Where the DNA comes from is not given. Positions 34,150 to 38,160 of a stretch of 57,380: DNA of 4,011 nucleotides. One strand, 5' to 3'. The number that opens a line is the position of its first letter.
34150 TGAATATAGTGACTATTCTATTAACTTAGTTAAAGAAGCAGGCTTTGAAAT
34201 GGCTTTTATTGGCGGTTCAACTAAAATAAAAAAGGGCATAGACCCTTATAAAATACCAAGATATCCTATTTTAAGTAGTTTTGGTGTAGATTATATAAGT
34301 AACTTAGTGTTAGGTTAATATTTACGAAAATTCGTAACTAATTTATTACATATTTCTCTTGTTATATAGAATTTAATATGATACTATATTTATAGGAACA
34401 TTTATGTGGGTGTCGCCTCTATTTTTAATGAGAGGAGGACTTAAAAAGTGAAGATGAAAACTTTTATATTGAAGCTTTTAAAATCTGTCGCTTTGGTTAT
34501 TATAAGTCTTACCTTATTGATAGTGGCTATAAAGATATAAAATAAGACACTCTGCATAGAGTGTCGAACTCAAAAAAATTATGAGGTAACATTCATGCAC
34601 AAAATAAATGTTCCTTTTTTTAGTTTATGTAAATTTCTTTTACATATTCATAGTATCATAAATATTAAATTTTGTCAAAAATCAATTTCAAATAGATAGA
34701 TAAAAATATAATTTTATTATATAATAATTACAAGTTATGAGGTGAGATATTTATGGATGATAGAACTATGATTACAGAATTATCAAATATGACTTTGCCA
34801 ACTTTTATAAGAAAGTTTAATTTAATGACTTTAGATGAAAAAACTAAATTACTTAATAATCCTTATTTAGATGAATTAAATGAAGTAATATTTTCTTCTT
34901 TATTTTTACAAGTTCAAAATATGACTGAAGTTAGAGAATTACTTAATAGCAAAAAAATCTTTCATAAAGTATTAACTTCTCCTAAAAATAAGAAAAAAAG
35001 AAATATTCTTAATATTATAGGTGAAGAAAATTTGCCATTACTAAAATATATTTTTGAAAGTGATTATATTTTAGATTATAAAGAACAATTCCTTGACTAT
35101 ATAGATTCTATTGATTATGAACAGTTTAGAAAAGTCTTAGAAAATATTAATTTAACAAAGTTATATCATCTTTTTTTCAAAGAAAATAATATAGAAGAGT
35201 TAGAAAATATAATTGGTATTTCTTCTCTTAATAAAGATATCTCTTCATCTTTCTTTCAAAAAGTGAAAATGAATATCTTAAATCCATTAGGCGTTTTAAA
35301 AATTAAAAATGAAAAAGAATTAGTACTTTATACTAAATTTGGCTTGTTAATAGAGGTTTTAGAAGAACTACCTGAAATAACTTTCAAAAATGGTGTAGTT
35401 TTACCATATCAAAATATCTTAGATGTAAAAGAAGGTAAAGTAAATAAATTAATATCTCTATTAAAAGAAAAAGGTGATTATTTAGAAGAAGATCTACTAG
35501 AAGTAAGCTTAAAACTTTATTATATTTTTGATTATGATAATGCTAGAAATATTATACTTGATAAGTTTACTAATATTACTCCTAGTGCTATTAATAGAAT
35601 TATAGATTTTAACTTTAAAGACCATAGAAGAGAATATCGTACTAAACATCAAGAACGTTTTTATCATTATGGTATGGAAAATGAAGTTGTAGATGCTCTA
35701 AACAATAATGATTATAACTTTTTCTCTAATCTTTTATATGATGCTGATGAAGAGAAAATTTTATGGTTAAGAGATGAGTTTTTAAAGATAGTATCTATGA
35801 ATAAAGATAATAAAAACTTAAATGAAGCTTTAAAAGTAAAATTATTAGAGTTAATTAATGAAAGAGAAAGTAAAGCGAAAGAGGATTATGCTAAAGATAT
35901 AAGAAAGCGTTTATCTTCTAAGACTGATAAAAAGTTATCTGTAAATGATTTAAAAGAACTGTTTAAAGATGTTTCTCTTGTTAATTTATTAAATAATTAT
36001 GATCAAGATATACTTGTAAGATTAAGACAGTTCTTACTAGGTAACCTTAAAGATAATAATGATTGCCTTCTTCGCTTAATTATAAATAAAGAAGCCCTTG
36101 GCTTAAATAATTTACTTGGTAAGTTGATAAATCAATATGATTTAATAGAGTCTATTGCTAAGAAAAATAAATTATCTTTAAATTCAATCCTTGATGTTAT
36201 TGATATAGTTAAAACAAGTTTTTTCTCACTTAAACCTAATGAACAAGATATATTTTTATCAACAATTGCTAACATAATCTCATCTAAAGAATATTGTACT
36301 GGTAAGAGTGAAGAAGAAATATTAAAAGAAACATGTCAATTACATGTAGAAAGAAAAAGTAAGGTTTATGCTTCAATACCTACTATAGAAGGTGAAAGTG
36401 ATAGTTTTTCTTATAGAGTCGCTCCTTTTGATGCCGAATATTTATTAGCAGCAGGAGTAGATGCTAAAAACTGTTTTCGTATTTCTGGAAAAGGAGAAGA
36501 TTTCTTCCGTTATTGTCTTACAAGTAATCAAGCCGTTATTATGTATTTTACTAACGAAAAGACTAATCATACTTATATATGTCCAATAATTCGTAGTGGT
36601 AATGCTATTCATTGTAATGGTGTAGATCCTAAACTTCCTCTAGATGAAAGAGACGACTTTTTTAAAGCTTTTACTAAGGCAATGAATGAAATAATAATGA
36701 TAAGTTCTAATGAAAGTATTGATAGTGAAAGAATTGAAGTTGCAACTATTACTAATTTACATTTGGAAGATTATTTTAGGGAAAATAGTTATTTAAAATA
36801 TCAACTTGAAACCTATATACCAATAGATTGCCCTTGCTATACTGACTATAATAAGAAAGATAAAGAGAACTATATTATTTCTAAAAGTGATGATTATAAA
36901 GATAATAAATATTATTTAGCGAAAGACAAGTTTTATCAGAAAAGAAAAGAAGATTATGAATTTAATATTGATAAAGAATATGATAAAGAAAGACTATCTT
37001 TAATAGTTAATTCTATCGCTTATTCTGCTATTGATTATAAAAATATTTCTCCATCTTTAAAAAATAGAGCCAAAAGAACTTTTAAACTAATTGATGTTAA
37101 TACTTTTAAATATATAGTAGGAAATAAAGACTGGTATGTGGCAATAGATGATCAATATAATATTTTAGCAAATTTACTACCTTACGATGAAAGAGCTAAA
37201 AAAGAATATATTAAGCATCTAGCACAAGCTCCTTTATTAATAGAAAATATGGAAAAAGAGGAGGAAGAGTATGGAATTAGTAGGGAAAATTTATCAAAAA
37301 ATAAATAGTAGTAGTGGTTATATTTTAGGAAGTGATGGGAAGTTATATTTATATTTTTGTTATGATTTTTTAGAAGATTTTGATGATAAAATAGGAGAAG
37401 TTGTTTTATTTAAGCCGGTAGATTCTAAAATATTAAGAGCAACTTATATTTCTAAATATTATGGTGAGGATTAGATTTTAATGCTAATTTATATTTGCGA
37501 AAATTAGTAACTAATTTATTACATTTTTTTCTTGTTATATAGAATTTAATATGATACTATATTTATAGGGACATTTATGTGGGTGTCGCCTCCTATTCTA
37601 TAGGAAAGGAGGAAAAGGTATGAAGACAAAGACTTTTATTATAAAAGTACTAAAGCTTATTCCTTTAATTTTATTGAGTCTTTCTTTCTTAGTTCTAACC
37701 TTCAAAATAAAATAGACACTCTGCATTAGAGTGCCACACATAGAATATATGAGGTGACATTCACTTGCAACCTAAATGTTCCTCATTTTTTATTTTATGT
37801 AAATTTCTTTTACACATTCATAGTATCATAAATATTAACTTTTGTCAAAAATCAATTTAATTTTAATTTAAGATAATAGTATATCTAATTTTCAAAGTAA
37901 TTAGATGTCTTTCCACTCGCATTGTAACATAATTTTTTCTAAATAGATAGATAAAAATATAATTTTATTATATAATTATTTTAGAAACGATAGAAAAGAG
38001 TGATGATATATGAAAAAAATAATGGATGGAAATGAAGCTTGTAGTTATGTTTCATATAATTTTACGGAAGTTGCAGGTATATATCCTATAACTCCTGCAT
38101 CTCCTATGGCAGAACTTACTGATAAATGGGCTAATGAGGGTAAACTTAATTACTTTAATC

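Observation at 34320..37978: Two diverged type I toxin-antitoxin-like cassettes form direct repeats bracketing a 3-kb orphan gene pair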

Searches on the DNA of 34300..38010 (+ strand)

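Call 11: search_dna_similar(query=window:34300-38010:+, collection=plasmids, mode=near)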
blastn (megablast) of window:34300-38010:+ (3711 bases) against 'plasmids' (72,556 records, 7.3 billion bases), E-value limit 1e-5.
No match.

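Call 12: search_dna_similar(query=window:34300-38010:+, collection=phages, mode=near)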
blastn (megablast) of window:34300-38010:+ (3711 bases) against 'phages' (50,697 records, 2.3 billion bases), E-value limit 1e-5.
No match.

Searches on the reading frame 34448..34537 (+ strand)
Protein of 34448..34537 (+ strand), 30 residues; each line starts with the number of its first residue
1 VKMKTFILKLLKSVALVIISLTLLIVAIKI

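Call 22: search_protein_families(library=ncbifam, proteins=[window:34448-34537:+], max_evalue=10)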
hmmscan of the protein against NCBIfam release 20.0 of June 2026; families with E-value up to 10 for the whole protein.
seq(30 aa): 0 families

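Call 23: search_protein_families(library=pfam, proteins=[window:34448-34537:+], max_evalue=10)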
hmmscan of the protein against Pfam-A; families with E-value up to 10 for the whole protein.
seq(30 aa): 0 families

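Call 24: search_protein_families(library=padloc, proteins=[window:34448-34537:+], max_evalue=1)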
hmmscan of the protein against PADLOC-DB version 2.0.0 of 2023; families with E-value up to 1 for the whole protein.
seq(30 aa): 0 families

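Call 95: search_protein_representatives(alignment_id=A2)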
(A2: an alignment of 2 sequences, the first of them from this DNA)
Query: 2 sequences, 31 profile positions. Proteins with E-value up to 0.001 (for the whole library): 10; up to 1e-10: 0; up to 1e-30: 0. The best 10 are listed.
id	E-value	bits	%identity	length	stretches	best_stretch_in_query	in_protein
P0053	3.6e-09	52.5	-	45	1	2-30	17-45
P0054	2.2e-07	46.8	-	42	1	1-30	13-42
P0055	1.1e-05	41.4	-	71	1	1-30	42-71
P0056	3.9e-05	39.6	-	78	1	1-29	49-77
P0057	9.1e-05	38.4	-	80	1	1-29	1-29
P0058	1.2e-04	38.1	-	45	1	1-30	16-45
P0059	1.4e-04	37.8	-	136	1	1-30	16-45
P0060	1.7e-04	37.6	-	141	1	1-30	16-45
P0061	3.4e-04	36.6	-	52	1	1-30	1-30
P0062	5.9e-04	35.8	-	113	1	1-29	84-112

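Call 98: find_homologous_proteins(query=A5, max_evalue=1)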
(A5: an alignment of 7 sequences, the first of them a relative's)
Query A5 (7 sequences) (45 aa, profile of the alignment): 82 proteins with E <= 1 among 8000 candidates.
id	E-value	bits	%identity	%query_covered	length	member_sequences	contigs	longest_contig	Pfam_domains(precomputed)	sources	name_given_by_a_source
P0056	1.3e-23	101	41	82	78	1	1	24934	-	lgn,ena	-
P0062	1.1e-21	94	60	22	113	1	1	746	-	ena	-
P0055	2.5e-19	87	74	84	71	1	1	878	-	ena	-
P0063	4.4e-16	76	39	40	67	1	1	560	-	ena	-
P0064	3.6e-14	70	35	58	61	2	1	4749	-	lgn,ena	-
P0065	1.5e-13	68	50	62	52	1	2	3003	-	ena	-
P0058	3.0e-13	67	33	53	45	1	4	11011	-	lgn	-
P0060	8.2e-13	66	33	53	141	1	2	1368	-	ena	-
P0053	1.1e-12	66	100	100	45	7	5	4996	-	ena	-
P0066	1.8e-11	62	41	91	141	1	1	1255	-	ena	-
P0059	2.4e-11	61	33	53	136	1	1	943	-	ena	-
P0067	3.1e-11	61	45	44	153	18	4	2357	-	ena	-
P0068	1.4e-10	59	56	20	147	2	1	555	-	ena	-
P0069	1.5e-10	59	40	53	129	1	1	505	-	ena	-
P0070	1.7e-10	59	40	44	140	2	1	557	-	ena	-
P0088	7.0e-7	47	50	31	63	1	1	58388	-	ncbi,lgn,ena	-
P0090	2.2e-6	45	67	20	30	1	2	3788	-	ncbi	-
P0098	1.1e-5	43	46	62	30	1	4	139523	-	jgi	-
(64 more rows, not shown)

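Call 100: find_encoding_contigs(protein=P0098, flank=3000, max_places=3)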
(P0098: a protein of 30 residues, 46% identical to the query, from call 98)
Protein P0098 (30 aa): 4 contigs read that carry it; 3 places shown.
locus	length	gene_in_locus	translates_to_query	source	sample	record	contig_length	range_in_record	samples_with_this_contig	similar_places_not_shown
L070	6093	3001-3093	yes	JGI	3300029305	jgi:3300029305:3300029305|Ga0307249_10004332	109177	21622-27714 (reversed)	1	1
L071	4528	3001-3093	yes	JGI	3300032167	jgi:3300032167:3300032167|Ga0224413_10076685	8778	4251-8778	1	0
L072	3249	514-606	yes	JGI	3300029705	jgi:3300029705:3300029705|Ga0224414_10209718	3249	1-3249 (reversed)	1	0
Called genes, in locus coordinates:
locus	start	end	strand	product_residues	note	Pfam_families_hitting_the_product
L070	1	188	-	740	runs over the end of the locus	PF13491:FtsK_4TM (faint), PF17854:FtsK_alpha, PF01580:FtsK_SpoIIIE, PF09397:FtsK_gamma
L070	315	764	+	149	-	PF12652:CotJB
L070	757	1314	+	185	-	PF05067:Mn_catalase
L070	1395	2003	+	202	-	-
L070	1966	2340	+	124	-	-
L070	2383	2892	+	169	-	PF18955:DUF5698, PF10035:DUF2179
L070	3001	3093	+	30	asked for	-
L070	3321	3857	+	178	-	-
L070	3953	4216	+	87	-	PF02576:RimP_N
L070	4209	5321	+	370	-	PF08529:NusA_N, PF13184:KH_NusA_1st, PF26594:KH_NusA_2nd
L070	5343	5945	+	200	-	-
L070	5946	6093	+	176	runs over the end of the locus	-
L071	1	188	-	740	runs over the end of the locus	PF13491:FtsK_4TM (faint), PF17854:FtsK_alpha, PF01580:FtsK_SpoIIIE, PF09397:FtsK_gamma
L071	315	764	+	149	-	PF12652:CotJB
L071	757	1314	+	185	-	PF05067:Mn_catalase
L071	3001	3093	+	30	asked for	-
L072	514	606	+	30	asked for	-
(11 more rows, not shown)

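Call 101: find_encoding_contigs(protein=P0090, flank=3000, max_places=3)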
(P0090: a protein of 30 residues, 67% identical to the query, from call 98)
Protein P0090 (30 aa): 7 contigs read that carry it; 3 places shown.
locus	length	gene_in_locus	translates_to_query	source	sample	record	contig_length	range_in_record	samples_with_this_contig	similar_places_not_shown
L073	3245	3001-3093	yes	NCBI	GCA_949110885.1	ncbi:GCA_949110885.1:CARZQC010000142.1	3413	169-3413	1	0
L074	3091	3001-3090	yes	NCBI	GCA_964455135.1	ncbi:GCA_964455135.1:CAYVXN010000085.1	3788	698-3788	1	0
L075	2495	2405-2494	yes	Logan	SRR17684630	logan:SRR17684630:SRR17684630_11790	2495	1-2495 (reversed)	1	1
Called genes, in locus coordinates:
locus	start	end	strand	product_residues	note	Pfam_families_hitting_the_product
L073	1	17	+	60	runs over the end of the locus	?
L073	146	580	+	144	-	PF13527:Acetyltransf_9, PF00583:Acetyltransf_1, PF13673:Acetyltransf_10, PF13508:Acetyltransf_7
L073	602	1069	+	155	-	-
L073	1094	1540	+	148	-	PF00293:NUDIX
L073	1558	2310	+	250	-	-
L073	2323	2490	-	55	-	-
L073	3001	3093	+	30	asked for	-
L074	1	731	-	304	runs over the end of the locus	PF10646:Germane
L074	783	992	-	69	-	PF04545:Sigma70_r4 (weak), PF00196:GerE, PF08281:Sigma70_r4_2, PF04967:HTH_10 (faint)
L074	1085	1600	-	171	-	PF12685:SpoIIIAH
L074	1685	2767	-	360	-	-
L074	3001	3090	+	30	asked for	?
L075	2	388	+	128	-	?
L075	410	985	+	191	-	-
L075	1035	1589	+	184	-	PF00389:2-Hacid_dh, PF02826:2-Hacid_dh_C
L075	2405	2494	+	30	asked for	?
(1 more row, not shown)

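Call 102: find_encoding_contigs(protein=P0088, flank=3000, max_places=3)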
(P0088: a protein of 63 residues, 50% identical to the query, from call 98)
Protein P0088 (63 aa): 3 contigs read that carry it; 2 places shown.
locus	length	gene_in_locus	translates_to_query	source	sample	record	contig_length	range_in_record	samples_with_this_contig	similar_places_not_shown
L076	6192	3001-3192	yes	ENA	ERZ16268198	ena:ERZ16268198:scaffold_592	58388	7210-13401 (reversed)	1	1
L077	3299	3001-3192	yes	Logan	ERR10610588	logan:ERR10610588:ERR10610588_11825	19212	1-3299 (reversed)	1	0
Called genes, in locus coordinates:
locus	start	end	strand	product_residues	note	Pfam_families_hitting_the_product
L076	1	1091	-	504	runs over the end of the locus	PF00890:FAD_binding_2, PF00996:GDI (faint), PF01134:GIDA (faint), PF01266:DAO (weak), PF01593:Amino_oxidase (weak), PF03486:HI0933_like (weak), PF12831:FAD_oxidored, PF13450:NAD_binding_8, +1 more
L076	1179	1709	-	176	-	PF05067:Mn_catalase (weak), PF02915:Rubrerythrin (weak)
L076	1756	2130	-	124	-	-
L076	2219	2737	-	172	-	-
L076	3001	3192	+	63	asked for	-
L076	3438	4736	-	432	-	PF04326:SLFN_AlbA_2, PF13749:HATPase_c_4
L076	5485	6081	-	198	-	-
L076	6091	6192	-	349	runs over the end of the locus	PF02163:Peptidase_M50, PF00595:PDZ (faint), PF13180:PDZ_2 (weak), PF17820:PDZ_6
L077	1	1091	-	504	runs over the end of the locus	PF00890:FAD_binding_2, PF00996:GDI (faint), PF01134:GIDA (faint), PF01266:DAO (weak), PF01593:Amino_oxidase (weak), PF03486:HI0933_like (weak), PF12831:FAD_oxidored, PF13450:NAD_binding_8, +1 more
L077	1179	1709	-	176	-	PF05067:Mn_catalase (weak), PF02915:Rubrerythrin (weak)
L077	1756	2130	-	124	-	-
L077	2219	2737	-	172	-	-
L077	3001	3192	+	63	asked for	-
